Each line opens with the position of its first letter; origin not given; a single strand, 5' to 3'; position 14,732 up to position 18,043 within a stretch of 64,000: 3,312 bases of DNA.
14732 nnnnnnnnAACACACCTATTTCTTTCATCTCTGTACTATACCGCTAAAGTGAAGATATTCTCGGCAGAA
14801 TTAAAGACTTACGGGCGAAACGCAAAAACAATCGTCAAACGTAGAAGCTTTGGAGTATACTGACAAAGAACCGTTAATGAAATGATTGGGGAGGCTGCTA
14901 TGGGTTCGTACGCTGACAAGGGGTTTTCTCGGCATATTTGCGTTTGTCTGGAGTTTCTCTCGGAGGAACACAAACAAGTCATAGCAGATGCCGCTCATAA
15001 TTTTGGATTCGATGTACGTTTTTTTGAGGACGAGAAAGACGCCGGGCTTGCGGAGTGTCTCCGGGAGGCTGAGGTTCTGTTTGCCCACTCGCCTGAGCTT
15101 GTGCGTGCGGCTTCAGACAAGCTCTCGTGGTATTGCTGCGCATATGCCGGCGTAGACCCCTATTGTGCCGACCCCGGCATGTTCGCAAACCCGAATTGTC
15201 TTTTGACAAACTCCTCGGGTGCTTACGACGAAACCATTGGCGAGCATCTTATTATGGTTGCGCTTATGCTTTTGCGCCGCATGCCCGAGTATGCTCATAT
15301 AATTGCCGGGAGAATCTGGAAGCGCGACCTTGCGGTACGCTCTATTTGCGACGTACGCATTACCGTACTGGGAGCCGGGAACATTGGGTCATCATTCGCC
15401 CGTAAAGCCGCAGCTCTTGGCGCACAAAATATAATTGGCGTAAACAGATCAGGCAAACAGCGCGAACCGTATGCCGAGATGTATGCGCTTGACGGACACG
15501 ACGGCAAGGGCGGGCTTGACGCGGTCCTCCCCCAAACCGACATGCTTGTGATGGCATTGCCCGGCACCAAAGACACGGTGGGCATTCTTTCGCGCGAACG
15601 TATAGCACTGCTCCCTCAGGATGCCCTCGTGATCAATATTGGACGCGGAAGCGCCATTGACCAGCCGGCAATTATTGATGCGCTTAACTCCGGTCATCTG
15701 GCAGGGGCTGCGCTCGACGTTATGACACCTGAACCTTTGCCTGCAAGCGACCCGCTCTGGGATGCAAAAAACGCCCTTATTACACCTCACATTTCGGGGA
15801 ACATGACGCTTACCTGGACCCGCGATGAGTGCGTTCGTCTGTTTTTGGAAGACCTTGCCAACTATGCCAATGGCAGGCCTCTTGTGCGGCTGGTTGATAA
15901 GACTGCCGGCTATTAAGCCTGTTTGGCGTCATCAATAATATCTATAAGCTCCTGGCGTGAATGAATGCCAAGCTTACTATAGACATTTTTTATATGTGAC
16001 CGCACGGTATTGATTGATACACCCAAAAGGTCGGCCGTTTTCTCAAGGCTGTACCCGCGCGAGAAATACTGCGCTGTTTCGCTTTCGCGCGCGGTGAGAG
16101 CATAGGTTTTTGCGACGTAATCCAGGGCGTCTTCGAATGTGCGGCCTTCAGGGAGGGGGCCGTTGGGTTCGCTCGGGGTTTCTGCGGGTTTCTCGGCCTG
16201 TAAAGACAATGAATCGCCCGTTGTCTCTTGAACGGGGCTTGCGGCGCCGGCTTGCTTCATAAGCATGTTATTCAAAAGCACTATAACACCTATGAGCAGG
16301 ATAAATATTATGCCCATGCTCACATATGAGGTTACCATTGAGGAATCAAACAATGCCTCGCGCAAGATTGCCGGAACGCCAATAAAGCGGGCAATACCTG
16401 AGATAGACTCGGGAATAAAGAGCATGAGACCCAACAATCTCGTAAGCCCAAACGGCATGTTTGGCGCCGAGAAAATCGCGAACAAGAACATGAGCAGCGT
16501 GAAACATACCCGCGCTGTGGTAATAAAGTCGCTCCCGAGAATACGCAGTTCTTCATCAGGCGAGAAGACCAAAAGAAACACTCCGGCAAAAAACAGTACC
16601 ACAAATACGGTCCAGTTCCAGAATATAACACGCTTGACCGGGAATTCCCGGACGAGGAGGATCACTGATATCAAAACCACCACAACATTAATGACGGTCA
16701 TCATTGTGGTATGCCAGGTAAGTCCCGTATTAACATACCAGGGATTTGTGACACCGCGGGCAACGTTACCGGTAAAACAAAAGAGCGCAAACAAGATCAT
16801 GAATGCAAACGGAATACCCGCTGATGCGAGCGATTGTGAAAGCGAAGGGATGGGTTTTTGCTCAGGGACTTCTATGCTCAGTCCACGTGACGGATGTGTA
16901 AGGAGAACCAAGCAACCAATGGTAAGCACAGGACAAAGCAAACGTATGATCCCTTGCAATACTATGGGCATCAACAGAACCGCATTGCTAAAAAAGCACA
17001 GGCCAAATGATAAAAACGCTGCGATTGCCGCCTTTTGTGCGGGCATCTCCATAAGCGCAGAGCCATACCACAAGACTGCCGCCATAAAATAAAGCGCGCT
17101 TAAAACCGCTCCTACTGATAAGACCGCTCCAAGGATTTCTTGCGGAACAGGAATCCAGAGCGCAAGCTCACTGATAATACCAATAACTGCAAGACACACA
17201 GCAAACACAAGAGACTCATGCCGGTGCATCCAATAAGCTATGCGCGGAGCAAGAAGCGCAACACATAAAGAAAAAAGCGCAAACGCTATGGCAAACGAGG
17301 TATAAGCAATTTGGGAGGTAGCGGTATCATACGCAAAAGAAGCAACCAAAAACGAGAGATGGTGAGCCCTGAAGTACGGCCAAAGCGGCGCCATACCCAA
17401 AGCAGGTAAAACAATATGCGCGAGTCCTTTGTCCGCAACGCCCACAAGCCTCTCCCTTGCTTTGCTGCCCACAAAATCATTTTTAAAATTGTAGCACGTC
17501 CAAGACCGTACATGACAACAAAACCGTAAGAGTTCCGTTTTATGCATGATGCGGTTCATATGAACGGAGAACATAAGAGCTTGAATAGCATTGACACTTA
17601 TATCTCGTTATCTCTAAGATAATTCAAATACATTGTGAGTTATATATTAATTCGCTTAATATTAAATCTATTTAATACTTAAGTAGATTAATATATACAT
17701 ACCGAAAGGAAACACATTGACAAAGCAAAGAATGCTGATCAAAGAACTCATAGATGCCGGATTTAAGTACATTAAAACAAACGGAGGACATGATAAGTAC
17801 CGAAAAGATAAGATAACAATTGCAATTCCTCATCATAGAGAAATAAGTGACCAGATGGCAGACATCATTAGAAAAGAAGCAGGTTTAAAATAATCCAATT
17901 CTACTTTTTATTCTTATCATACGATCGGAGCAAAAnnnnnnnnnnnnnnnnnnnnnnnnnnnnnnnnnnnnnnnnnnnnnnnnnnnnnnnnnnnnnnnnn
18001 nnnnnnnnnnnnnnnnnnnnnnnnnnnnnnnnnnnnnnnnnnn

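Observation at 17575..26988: About 9.4-kb low-GC block, bordered by a HicAB module, carrying three reductase gene sets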

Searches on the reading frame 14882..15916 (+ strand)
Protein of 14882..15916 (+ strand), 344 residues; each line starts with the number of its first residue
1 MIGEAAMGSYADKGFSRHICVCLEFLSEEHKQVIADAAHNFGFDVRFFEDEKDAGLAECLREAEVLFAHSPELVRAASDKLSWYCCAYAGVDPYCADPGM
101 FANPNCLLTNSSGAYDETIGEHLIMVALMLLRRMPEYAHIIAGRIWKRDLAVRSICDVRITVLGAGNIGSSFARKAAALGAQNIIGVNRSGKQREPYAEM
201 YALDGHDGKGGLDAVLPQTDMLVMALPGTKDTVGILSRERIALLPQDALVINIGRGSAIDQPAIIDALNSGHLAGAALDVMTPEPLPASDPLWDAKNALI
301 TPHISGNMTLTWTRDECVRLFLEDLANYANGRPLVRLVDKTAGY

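Call 5: search_protein_families(library=pfam, proteins=[window:14882-15916:+])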
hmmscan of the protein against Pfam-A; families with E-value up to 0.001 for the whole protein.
window:14882-15916:+ (344 aa): 2 families
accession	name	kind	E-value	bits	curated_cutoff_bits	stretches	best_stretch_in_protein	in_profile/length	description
PF02826.25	2-Hacid_dh_C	-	9.9e-45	152.5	25.1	1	125-305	2-178/178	D-isomer specific 2-hydroxyacid dehydrogenase, NAD binding domain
PF03807.23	F420_oxidored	-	3.7e-06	27.9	21.6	1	159-227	1-68/94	NADP oxidoreductase coenzyme F420-dependent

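Call 11: find_related_loci(query=window:14882-15916:+, collection=genome_contigs, flank=10000)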
Query window:14882-15916:+ (344 aa) in genome_contigs; peptide patterns used: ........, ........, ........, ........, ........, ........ (x = any residue, [..] = any of these).
110 stretches matched a pattern; 36 encode a relative of the query (tblastn E <= 1e-3); 36 distinct loci.
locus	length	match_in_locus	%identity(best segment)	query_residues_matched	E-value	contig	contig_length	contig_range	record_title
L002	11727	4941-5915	59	15-344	2e-121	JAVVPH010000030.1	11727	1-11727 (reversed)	MAG: Oscillibacter sp. isolate CGS10Y1-bin26 NODE_6474_length_11727_cov_7.816655, whole genome shotgun sequence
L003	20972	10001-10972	57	15-344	8e-117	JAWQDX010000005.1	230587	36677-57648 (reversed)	Oscillospiraceae bacterium CM18GR_63 LM_D1-8-GR-6-3_NODE_5, whole genome shotgun sequence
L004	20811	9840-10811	55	15-344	4e-115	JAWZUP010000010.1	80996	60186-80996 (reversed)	Oscillospiraceae bacterium CM710M_45 LM_D7-10_M1-4-5_NODE_10, whole genome shotgun sequence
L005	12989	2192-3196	53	3-344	3e-114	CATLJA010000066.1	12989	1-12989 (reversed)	MAG TPA_asm: uncultured Oscillibacter sp. isolate MGG02999_1680015431 genome assembly, contig: ERR2136575_1334, whole ge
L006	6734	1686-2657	56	15-344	2e-114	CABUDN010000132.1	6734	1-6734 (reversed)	MAG TPA_asm: uncultured Oscillibacter sp. isolate MGYG-HGUT-03910 genome assembly, contig: GUT_GENOME249374_132, whole g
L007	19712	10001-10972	55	15-344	1e-113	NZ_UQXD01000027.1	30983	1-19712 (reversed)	Uncultured Oscillibacter sp. isolate UMGS728, whole genome shotgun sequence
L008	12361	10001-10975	54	15-344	1e-112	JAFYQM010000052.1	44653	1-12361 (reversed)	MAG: Oscillibacter sp. isolate RGIG7329 Water_buffalos_Cecum-4__c535853, whole genome shotgun sequence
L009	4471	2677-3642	54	16-344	1e-111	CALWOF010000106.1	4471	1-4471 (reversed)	MAG: uncultured Oscillospiraceae bacterium isolate BRZ_L__bin33 genome assembly, contig: BRZ_L__NODE_28580_length_4471_c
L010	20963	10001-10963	53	17-344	2e-110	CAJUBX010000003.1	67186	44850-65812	MAG TPA_asm: uncultured Oscillibacter sp. isolate MGBC129315 genome assembly, contig: MGBC129315.3, whole genome shotgun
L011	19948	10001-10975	54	15-344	1e-109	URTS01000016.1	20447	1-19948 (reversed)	uncultured Oscillibacter sp. isolate UMGS1325 genome assembly, contig: NODE_1322_length_20447_cov_3.829933, whole genome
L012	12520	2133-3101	51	15-344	4e-99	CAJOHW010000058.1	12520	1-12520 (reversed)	uncultured Oscillibacter sp. isolate Red_deer_4_mag_151 genome assembly, contig: scaffold_18222, whole genome shotgun se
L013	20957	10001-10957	47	17-344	2e-94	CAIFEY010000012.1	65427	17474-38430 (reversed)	MAG: uncultured Eubacteriaceae bacterium isolate UMB00019 genome assembly, contig: NODE_166_length_65427_cov_21.696766,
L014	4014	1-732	59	94-344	5e-93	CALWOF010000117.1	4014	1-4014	MAG: uncultured Oscillospiraceae bacterium isolate BRZ_L__bin33 genome assembly, contig: BRZ_L__NODE_32685_length_4014_c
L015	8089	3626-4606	44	10-344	2e-84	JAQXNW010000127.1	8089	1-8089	MAG: Eubacteriales bacterium isolate SUG1363 k141_8829434, whole genome shotgun sequence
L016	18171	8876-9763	37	37-344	9e-55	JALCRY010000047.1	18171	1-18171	MAG: Eubacteriaceae bacterium isolate UW_MP_ANA2_1 Ga0455773_001093, whole genome shotgun sequence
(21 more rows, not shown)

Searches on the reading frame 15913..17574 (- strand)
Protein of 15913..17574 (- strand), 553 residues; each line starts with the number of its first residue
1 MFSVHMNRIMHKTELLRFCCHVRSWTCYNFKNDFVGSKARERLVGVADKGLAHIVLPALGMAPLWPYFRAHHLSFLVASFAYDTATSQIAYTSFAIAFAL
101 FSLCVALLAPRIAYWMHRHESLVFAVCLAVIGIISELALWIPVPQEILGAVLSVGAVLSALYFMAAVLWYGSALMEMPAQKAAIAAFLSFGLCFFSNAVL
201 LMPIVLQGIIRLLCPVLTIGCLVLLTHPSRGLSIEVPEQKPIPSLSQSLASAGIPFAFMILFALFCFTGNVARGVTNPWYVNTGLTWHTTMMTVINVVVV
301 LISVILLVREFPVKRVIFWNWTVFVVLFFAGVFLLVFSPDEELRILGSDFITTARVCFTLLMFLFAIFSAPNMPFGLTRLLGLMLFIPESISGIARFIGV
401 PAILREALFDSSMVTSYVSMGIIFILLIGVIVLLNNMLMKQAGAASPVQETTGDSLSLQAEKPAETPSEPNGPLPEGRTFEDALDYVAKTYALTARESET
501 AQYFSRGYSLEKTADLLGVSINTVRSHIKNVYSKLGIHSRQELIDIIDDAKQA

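Call 5: search_protein_families(library=pfam, proteins=[window:15913-17574:-])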
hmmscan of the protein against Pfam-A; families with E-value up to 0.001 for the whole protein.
window:15913-17574:- (553 aa): 1 family
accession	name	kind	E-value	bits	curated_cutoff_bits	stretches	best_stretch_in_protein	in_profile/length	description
PF00196.25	GerE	-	4.5e-12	45.8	23.5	1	493-546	3-56/57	Bacterial regulatory proteins, luxR family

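Call 9: find_encoding_contigs(protein=window:15913-17574:-, flank=10000, max_places=10)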
Protein window:15913-17574:- (553 aa): 2 contigs read that carry it; 1 place shown.
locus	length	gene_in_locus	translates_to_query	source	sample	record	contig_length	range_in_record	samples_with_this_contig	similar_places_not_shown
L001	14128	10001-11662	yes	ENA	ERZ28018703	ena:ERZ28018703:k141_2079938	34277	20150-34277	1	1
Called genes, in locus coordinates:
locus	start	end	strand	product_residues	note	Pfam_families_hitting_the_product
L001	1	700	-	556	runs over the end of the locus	PF00890:FAD_binding_2, PF01266:DAO, PF12831:FAD_oxidored (weak)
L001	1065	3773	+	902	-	PF04879:Molybdop_Fe4S4 (weak), PF00384:Molybdopterin, PF01568:Molydop_binding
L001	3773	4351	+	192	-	PF12797:Fer4_2 (faint), PF12838:Fer4_7 (weak), PF13237:Fer4_10 (weak), PF13247:Fer4_11, PF12838:Fer4_7, PF00037:Fer4 (weak), PF12837:Fer4_6 (weak), PF13237:Fer4_10 (weak), +3 more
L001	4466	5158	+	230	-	PF02613:Nitrate_red_del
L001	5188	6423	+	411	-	PF17853:GGDEF_2, PF13556:HTH_30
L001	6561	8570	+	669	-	PF04879:Molybdop_Fe4S4, PF00384:Molybdopterin, PF01568:Molydop_binding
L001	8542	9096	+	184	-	PF12838:Fer4_7 (weak), PF13247:Fer4_11, PF12838:Fer4_7 (weak), PF25160:LdpA_Fe-S-bd (weak), PF12797:Fer4_2 (weak), PF00037:Fer4 (weak), PF12837:Fer4_6, PF13237:Fer4_10 (weak), +5 more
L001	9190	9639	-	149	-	PF12728:HTH_17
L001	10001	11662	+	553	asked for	PF00196:GerE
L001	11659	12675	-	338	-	PF02826:2-Hacid_dh_C, PF03807:F420_oxidored (weak)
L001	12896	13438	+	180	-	PF02502:LacAB_rpiB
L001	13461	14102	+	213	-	PF14681:UPRTase, PF00156:Pribosyltran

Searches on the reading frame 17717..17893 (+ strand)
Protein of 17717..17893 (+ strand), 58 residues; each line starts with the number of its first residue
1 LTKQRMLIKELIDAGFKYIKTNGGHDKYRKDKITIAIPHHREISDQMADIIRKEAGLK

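Call 14: search_protein_families(library=pfam, proteins=[window:17717-17893:+], max_evalue=0.01)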
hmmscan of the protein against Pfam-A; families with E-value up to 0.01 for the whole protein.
window:17717-17893:+ (58 aa): 1 family
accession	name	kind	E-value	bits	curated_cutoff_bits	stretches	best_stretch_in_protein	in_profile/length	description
PF07927.17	HicA_toxin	-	1.5e-07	31.9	27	1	7-57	4-58/58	HicA toxin of bacterial toxin-antitoxin,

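Call 34: search_protein_families(library=ncbifam, proteins=[window:17717-17893:+], max_evalue=0.00001)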
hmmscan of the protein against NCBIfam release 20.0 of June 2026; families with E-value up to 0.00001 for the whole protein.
window:17717-17893:+ (58 aa): 0 families

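Call 46: search_solved_structures(query=window:17717-17893:+, max_evalue=1)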
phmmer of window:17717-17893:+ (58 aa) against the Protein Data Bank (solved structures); distinct sequences matched with E-value up to 1: 1.
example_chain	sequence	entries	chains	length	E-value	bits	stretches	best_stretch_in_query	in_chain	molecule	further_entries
3ldu_A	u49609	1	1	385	0.3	14.9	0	4-36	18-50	Putative methylase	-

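Call 55: search_protein_families(library=phrogs, proteins=[window:17717-17893:+], max_evalue=0.1)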
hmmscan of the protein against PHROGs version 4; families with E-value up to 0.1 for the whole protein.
window:17717-17893:+ (58 aa): 1 family
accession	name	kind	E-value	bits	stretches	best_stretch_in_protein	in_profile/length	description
phrog_353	-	moron, auxiliary metabolic gene and host takeover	7.2e-11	43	1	2-58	5-66/73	toxin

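Call 56: search_protein_families(library=padloc, proteins=[window:17717-17893:+], max_evalue=0.1)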
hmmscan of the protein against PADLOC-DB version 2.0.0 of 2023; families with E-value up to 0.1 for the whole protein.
window:17717-17893:+ (58 aa): 0 families
